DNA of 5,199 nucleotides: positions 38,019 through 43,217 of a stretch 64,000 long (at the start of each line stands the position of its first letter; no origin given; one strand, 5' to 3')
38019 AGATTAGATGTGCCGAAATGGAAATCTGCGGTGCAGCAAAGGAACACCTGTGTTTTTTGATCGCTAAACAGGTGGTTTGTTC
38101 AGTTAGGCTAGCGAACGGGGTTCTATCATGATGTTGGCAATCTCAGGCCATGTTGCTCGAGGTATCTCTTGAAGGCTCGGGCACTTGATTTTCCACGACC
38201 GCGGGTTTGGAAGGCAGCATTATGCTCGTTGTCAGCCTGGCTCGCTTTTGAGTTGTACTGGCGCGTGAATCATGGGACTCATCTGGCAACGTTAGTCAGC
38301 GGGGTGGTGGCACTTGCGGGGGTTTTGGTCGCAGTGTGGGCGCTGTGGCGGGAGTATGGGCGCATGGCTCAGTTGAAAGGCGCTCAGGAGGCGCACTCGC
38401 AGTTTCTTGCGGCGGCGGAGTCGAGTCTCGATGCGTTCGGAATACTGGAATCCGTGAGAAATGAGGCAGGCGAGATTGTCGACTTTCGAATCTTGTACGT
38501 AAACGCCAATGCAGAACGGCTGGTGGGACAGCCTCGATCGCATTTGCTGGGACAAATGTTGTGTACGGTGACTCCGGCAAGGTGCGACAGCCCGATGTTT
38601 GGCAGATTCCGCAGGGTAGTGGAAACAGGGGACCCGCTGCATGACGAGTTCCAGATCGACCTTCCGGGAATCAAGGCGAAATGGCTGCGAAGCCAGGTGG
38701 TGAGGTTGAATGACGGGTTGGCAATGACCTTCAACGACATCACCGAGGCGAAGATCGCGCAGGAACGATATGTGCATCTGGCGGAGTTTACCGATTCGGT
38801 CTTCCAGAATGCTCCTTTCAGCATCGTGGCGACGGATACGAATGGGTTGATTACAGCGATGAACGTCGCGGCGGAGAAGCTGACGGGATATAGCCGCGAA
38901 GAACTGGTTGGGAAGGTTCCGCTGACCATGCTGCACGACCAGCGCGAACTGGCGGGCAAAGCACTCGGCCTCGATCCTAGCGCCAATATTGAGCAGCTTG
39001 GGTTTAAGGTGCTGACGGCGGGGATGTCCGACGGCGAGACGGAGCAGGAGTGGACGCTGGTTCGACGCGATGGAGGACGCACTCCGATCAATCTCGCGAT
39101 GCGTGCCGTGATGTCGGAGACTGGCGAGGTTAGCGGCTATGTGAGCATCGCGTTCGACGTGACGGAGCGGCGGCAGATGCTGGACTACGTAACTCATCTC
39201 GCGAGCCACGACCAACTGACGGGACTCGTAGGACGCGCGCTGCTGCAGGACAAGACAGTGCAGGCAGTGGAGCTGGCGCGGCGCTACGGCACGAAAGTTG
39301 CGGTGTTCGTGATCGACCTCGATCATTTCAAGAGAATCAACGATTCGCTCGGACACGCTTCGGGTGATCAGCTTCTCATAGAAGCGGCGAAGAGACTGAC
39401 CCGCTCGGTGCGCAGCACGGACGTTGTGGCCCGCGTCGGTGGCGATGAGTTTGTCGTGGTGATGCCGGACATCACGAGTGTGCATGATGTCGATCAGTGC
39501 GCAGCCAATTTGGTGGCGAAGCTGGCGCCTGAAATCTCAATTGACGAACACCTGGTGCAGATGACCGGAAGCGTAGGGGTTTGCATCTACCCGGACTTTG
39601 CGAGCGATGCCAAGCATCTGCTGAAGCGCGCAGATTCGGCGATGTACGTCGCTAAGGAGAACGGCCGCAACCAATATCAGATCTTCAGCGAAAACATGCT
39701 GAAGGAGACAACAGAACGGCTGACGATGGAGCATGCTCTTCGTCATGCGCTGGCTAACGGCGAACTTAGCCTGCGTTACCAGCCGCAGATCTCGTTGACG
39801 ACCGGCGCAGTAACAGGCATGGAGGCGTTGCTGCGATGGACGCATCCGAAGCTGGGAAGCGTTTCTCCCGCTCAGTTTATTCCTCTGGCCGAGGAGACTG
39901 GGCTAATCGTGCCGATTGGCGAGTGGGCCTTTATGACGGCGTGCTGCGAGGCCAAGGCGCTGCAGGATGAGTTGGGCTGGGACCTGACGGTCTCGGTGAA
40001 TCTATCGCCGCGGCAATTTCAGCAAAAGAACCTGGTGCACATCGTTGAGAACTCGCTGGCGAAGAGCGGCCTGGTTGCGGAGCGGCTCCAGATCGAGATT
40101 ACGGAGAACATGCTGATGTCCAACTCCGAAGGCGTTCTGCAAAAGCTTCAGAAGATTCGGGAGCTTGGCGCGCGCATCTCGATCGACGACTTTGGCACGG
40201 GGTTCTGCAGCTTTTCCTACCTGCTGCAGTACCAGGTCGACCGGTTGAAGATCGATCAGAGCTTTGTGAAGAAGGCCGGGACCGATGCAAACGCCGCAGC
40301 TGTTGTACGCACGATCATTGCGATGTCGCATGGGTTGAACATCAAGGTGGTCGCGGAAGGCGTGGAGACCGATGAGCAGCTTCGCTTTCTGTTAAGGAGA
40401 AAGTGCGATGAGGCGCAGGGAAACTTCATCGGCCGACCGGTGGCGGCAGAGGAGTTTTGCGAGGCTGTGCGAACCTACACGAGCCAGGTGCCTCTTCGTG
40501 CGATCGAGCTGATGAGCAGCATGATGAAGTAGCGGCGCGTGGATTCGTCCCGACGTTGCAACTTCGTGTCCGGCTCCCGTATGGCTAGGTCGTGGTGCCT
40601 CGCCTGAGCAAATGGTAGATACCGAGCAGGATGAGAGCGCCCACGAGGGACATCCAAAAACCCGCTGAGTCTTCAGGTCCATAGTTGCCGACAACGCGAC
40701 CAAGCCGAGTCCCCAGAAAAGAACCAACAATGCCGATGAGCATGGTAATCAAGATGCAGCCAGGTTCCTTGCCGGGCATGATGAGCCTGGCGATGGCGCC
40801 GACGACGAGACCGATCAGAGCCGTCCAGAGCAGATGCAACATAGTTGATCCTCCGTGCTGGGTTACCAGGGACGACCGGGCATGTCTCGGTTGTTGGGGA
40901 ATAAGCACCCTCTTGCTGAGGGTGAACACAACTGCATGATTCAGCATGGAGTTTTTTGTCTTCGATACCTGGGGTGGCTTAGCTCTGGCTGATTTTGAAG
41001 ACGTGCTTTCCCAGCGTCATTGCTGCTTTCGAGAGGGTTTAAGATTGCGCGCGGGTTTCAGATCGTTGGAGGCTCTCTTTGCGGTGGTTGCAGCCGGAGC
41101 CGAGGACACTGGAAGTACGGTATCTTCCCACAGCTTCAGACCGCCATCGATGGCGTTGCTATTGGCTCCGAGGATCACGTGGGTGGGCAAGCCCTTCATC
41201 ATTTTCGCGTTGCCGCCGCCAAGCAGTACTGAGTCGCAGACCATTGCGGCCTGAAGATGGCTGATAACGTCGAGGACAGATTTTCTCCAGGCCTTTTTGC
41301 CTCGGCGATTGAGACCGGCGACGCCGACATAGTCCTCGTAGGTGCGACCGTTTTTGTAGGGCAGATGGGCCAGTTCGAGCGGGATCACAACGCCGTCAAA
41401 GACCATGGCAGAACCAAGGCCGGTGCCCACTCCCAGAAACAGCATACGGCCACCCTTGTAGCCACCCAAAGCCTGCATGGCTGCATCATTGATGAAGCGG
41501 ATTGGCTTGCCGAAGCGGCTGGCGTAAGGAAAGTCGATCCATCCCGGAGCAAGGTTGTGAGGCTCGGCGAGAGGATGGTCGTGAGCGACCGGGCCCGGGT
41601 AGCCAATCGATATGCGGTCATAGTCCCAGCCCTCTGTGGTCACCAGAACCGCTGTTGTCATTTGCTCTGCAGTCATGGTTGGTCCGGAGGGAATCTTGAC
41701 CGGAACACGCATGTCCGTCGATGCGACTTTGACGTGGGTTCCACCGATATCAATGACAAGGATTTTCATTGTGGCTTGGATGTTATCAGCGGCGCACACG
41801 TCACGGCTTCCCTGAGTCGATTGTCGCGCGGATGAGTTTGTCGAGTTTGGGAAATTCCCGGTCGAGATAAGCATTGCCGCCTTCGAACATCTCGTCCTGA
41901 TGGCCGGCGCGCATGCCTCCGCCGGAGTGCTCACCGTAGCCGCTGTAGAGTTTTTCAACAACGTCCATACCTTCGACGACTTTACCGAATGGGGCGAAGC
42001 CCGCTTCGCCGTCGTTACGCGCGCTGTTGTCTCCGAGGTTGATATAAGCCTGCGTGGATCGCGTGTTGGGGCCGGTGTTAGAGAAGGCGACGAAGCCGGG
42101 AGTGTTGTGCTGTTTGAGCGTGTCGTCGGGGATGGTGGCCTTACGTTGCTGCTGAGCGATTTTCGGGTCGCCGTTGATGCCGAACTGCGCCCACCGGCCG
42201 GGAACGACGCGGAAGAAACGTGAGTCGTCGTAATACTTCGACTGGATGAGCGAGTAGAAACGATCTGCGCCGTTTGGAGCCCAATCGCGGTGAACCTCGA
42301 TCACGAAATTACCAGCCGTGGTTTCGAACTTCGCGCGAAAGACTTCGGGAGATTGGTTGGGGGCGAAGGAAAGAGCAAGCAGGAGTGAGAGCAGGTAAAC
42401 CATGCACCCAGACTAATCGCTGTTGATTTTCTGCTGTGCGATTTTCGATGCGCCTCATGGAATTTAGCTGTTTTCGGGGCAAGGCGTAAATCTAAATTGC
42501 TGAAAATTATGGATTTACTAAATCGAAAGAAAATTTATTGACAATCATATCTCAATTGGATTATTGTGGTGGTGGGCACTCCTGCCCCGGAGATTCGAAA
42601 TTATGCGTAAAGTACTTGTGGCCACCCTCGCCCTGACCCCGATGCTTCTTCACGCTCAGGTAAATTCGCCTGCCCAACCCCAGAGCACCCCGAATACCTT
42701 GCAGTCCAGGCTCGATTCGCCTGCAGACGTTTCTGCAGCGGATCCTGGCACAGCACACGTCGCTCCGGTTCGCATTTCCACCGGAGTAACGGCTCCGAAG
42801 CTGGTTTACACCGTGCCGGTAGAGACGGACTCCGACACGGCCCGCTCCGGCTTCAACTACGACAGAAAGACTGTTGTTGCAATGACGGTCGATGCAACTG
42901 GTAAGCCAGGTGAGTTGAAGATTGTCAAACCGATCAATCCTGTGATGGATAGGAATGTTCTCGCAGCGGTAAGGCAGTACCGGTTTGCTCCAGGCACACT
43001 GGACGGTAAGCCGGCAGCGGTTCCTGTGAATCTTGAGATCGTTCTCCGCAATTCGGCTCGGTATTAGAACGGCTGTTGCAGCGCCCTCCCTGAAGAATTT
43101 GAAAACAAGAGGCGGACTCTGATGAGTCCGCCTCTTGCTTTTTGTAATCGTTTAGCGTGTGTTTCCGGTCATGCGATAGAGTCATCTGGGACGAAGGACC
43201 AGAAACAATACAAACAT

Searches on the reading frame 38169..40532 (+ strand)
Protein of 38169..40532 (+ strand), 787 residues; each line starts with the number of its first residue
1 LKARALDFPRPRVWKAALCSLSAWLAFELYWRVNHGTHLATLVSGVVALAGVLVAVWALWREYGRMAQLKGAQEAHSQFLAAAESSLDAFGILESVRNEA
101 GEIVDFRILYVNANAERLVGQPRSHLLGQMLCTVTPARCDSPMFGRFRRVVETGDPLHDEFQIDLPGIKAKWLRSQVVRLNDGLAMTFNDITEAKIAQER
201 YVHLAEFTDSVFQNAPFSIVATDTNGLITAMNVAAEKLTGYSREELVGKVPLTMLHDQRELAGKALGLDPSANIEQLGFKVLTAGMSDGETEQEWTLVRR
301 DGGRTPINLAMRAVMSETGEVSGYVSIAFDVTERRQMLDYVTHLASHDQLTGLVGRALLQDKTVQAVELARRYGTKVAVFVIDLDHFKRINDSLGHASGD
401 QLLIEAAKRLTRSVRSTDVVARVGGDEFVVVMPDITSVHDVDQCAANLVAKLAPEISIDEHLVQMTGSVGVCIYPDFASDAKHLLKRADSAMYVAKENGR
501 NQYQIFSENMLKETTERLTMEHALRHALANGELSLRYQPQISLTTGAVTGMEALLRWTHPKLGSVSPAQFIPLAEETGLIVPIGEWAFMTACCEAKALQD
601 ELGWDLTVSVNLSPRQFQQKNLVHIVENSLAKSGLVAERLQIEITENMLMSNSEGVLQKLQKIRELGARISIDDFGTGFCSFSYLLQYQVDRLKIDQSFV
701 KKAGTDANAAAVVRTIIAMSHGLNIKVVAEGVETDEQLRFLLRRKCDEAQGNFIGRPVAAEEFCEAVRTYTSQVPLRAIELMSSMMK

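Call 82: search_protein_families(library=pfam, proteins=[window:38169-40532:+], max_evalue=0.001)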
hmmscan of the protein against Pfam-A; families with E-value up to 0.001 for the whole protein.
window:38169-40532:+ (787 aa): 6 families
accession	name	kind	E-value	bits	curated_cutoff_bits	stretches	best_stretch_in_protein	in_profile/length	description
PF00563.25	EAL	-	3.7e-73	246.2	31.3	1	523-757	3-236/236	EAL domain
PF00990.26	GGDEF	-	8.3e-48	162.6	23.8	1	345-502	1-161/161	Diguanylate cyclase, GGDEF domain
PF00989.32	PAS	-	2.7e-17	63.2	22.6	1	208-328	3-110/113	PAS fold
PF13426.13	PAS_9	-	4.7e-16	59.4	27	1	218-333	3-103/103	PAS domain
PF08448.16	PAS_4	-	6.4e-16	59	23.1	2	105-195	14-109/110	PAS fold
PF13188.13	PAS_8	-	2.1e-07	31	21.8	0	210-260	5-55/65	PAS domain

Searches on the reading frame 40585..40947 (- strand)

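Call 82: search_protein_families(library=pfam, proteins=[window:40585-40947:-], max_evalue=0.001)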
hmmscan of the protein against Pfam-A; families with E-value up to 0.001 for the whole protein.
window:40585-40947:- (120 aa): 1 family
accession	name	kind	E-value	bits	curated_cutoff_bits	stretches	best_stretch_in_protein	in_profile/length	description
PF04226.18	Transgly_assoc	-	2.8e-12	47.1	25.3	1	69-116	1-49/49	Transglycosylase associated protein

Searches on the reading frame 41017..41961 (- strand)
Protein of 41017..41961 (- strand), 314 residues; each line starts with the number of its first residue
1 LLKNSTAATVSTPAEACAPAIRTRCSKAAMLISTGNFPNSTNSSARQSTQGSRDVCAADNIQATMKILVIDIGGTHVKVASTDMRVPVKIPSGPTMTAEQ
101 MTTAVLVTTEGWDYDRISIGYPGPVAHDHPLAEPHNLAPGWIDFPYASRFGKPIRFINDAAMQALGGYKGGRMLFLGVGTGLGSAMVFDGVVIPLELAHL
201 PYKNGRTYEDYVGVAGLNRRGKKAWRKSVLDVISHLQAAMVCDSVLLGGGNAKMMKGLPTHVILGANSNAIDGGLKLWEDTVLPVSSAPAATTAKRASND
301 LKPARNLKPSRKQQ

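Call 82: search_protein_families(library=pfam, proteins=[window:41017-41961:-], max_evalue=0.001)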
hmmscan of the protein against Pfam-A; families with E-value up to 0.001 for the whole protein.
window:41017-41961:- (314 aa): 1 family
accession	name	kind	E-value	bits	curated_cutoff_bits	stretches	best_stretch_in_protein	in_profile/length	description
PF00480.26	ROK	-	2.7e-07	30.8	22.9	1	69-192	3-144/294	ROK family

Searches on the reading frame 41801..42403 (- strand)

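Call 82: search_protein_families(library=pfam, proteins=[window:41801-42403:-], max_evalue=0.001)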
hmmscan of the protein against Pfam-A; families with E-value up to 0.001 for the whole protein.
window:41801-42403:- (200 aa): 1 family
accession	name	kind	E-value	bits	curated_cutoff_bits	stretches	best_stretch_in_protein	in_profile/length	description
PF00160.26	Pro_isomerase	-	6.7e-26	91.9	21.7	1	25-154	3-139/159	Cyclophilin type peptidyl-prolyl cis-trans isomerase/CLD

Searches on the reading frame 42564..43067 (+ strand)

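Call 82: search_protein_families(library=pfam, proteins=[window:42564-43067:+], max_evalue=0.001)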
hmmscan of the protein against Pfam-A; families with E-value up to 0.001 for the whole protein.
window:42564-43067:+ (167 aa): 1 family
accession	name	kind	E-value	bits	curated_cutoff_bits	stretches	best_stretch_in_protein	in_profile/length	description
PF03544.19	TonB_C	-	3.6e-08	34.2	24.6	1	103-159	18-75/79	Gram-negative bacterial TonB protein C-terminal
